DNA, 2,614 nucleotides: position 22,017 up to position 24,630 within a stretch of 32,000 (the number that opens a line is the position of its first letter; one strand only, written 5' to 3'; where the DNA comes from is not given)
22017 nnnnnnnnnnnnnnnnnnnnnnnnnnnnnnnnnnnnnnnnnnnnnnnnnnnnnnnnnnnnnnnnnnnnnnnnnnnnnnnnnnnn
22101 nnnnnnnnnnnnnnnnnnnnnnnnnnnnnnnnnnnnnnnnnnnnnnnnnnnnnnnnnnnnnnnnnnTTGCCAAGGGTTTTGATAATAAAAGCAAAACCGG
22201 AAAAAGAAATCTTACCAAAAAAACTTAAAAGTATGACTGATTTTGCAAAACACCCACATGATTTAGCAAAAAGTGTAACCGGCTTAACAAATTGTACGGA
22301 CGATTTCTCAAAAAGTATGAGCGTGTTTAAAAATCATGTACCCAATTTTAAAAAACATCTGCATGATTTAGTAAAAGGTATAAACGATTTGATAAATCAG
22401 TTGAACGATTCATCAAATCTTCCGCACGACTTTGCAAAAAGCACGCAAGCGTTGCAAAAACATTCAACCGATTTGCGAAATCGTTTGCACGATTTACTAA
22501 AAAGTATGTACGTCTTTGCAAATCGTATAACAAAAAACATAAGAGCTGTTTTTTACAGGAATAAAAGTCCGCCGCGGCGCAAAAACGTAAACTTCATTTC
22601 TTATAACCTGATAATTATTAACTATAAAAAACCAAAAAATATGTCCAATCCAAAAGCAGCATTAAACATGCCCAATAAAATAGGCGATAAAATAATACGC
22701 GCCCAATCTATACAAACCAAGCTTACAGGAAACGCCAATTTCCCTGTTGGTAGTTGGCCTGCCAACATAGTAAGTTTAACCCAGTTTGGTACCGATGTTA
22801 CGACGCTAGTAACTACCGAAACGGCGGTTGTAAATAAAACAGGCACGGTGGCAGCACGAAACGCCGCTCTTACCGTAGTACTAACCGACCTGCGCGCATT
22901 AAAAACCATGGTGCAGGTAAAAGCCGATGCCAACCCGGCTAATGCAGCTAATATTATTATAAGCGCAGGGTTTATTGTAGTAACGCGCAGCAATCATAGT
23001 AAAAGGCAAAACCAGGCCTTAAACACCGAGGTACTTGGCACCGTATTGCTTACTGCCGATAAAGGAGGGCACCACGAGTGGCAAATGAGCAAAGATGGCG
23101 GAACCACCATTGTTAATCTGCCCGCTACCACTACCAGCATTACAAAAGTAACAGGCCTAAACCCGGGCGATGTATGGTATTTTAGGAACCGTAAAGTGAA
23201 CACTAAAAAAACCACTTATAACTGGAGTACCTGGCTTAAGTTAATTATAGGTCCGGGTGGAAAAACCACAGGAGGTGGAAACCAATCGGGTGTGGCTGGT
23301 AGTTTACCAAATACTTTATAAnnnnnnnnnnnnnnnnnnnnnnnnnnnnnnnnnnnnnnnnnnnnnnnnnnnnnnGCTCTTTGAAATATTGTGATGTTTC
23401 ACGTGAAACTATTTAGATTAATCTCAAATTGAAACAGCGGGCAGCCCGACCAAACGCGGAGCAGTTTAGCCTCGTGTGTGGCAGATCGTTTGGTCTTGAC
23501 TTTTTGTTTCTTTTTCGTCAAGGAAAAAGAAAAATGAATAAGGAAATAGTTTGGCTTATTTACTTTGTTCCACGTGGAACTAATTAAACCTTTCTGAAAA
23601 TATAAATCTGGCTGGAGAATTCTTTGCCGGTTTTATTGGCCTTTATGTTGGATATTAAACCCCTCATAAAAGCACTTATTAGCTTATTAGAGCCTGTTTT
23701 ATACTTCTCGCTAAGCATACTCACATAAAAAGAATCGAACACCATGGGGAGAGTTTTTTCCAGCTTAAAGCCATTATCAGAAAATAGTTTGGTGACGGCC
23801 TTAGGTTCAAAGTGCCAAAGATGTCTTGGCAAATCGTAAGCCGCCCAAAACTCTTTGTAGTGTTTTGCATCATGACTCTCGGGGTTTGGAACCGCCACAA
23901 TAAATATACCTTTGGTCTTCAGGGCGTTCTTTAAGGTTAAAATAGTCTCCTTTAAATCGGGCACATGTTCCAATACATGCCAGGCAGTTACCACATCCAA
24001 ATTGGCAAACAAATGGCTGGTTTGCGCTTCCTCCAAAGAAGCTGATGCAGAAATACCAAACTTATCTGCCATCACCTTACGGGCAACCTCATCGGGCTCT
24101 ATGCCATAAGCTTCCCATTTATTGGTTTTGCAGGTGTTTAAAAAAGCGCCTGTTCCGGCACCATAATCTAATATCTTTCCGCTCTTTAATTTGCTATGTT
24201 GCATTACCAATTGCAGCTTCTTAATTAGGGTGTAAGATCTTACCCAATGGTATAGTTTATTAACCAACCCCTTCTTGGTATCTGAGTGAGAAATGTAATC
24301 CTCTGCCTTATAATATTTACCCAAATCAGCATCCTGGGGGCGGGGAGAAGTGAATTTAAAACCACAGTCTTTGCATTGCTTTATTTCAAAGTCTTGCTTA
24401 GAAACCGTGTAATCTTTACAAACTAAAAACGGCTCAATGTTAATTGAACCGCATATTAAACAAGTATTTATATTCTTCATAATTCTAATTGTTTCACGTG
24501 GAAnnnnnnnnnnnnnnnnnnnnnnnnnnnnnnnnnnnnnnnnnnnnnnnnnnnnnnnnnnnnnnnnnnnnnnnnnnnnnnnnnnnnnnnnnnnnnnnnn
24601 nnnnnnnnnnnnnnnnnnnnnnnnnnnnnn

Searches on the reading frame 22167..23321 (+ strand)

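Call 3: search_protein_families(library=pfam, proteins=[window:22167-23321:+], max_evalue=0.1)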
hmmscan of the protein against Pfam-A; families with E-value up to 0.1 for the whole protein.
window:22167-23321:+ (384 aa): 4 families
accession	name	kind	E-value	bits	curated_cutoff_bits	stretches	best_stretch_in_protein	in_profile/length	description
PF05816.16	TelA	-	0.014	14.9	30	1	24-121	104-200/332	Toxic anion resistance protein (TelA)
PF09325.15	Vps5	-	0.062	13.3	27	0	56-116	31-89/236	Vps5 C terminal like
PF23129.1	DotZ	-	0.08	12.9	27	0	26-82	215-271/293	DotZ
PF04108.17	ATG17_like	-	0.089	12.7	43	0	28-129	173-277/355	Autophagy protein ATG17-like domain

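Call 4: search_protein_families(library=padloc, proteins=[window:22167-23321:+], max_evalue=0.1)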
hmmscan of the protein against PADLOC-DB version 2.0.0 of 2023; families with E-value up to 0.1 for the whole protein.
window:22167-23321:+ (384 aa): 0 families

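Call 5: search_protein_families(library=ncbifam, proteins=[window:22167-23321:+], max_evalue=0.1)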
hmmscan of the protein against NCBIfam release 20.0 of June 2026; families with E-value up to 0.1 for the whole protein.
window:22167-23321:+ (384 aa): 2 families
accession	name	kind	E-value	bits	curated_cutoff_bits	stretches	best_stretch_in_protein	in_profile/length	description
TIGR02105.1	III_needle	equivalog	0.0031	17.9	41.7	1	60-124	9-71/72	type III secretion system needle filament subunit SctF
NF033928.1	alph_xenorhab_A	subfamily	0.075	12.3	125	0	25-110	119-200/339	alpha-xenorhabdolysin family binary toxin subunit A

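Call 63: search_protein_families(library=phrogs, proteins=[window:22167-23321:+], max_evalue=0.01)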
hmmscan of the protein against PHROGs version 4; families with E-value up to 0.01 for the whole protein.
window:22167-23321:+ (384 aa): 0 families

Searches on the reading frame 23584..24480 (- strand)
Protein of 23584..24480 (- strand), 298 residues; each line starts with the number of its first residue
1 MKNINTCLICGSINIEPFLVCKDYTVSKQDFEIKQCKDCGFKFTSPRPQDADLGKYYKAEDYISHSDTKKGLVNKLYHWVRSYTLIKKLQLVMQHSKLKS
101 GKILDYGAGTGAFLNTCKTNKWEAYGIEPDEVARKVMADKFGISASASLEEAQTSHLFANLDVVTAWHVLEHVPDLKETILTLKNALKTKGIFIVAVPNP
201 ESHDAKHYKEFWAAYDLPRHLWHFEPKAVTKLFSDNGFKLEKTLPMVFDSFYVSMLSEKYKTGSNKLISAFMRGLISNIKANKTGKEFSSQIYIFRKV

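Call 3: search_protein_families(library=pfam, proteins=[window:23584-24480:-], max_evalue=0.1)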
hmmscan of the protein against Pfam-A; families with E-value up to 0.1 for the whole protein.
window:23584-24480:- (298 aa): 8 families
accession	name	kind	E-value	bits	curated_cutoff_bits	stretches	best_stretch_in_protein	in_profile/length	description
PF13489.12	Methyltransf_23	-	4.5e-24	85.5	27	1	85-241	9-162/164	Methyltransferase domain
PF08242.18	Methyltransf_12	-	5.3e-09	37.1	30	1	104-193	1-98/98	Methyltransferase domain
PF08241.18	Methyltransf_11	-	2.5e-08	34.9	21.2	1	104-195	1-95/95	Methyltransferase domain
PF13847.12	Methyltransf_31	-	1.1e-07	32.1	27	1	100-209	4-129/145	Methyltransferase domain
PF13649.12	Methyltransf_25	-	5.5e-06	27.4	27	1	103-191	1-97/97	Methyltransferase domain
PF05219.18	DREV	-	0.00078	19.1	26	1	94-204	89-195/265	DREV methyltransferase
PF16622.11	zf-C2H2_11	-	0.054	13.6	27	1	35-46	6-17/29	zinc-finger C2H2-type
PF06992.16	Phage_lambda_P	-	0.063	13.5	26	0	109-138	66-96/162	Replication protein P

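Call 49: find_encoding_contigs(protein=window:23584-24480:-, flank=8000, max_places=6)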
Protein window:23584-24480:- (298 aa): 2 contigs read that carry it; 1 place shown.
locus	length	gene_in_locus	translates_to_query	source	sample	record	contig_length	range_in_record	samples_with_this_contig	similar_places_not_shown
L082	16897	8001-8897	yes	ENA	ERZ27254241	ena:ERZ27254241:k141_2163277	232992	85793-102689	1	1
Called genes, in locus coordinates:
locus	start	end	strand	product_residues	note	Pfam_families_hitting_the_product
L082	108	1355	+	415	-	PF00155:Aminotran_1_2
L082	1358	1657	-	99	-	PF01381:HTH_3 (weak)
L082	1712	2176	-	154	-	-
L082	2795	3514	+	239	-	-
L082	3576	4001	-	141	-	-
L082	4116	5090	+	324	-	-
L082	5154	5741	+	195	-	-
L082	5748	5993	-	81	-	PF07308:DUF1456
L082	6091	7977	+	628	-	PF00070:Pyr_redox (faint), PF00890:FAD_binding_2 (faint), PF01134:GIDA, PF07992:Pyr_redox_2 (faint), PF12831:FAD_oxidored, PF21680:GIDA_C_1st, PF13932:SAM_GIDA_C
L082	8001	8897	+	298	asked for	PF13489:Methyltransf_23, PF13649:Methyltransf_25 (weak), PF13847:Methyltransf_31, PF08241:Methyltransf_11, PF08242:Methyltransf_12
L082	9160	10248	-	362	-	-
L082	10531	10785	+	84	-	PF12728:HTH_17 (weak)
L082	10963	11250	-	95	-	PF01541:GIY-YIG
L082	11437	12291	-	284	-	PF02498:Bro-N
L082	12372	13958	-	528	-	PF13289:SIR2_2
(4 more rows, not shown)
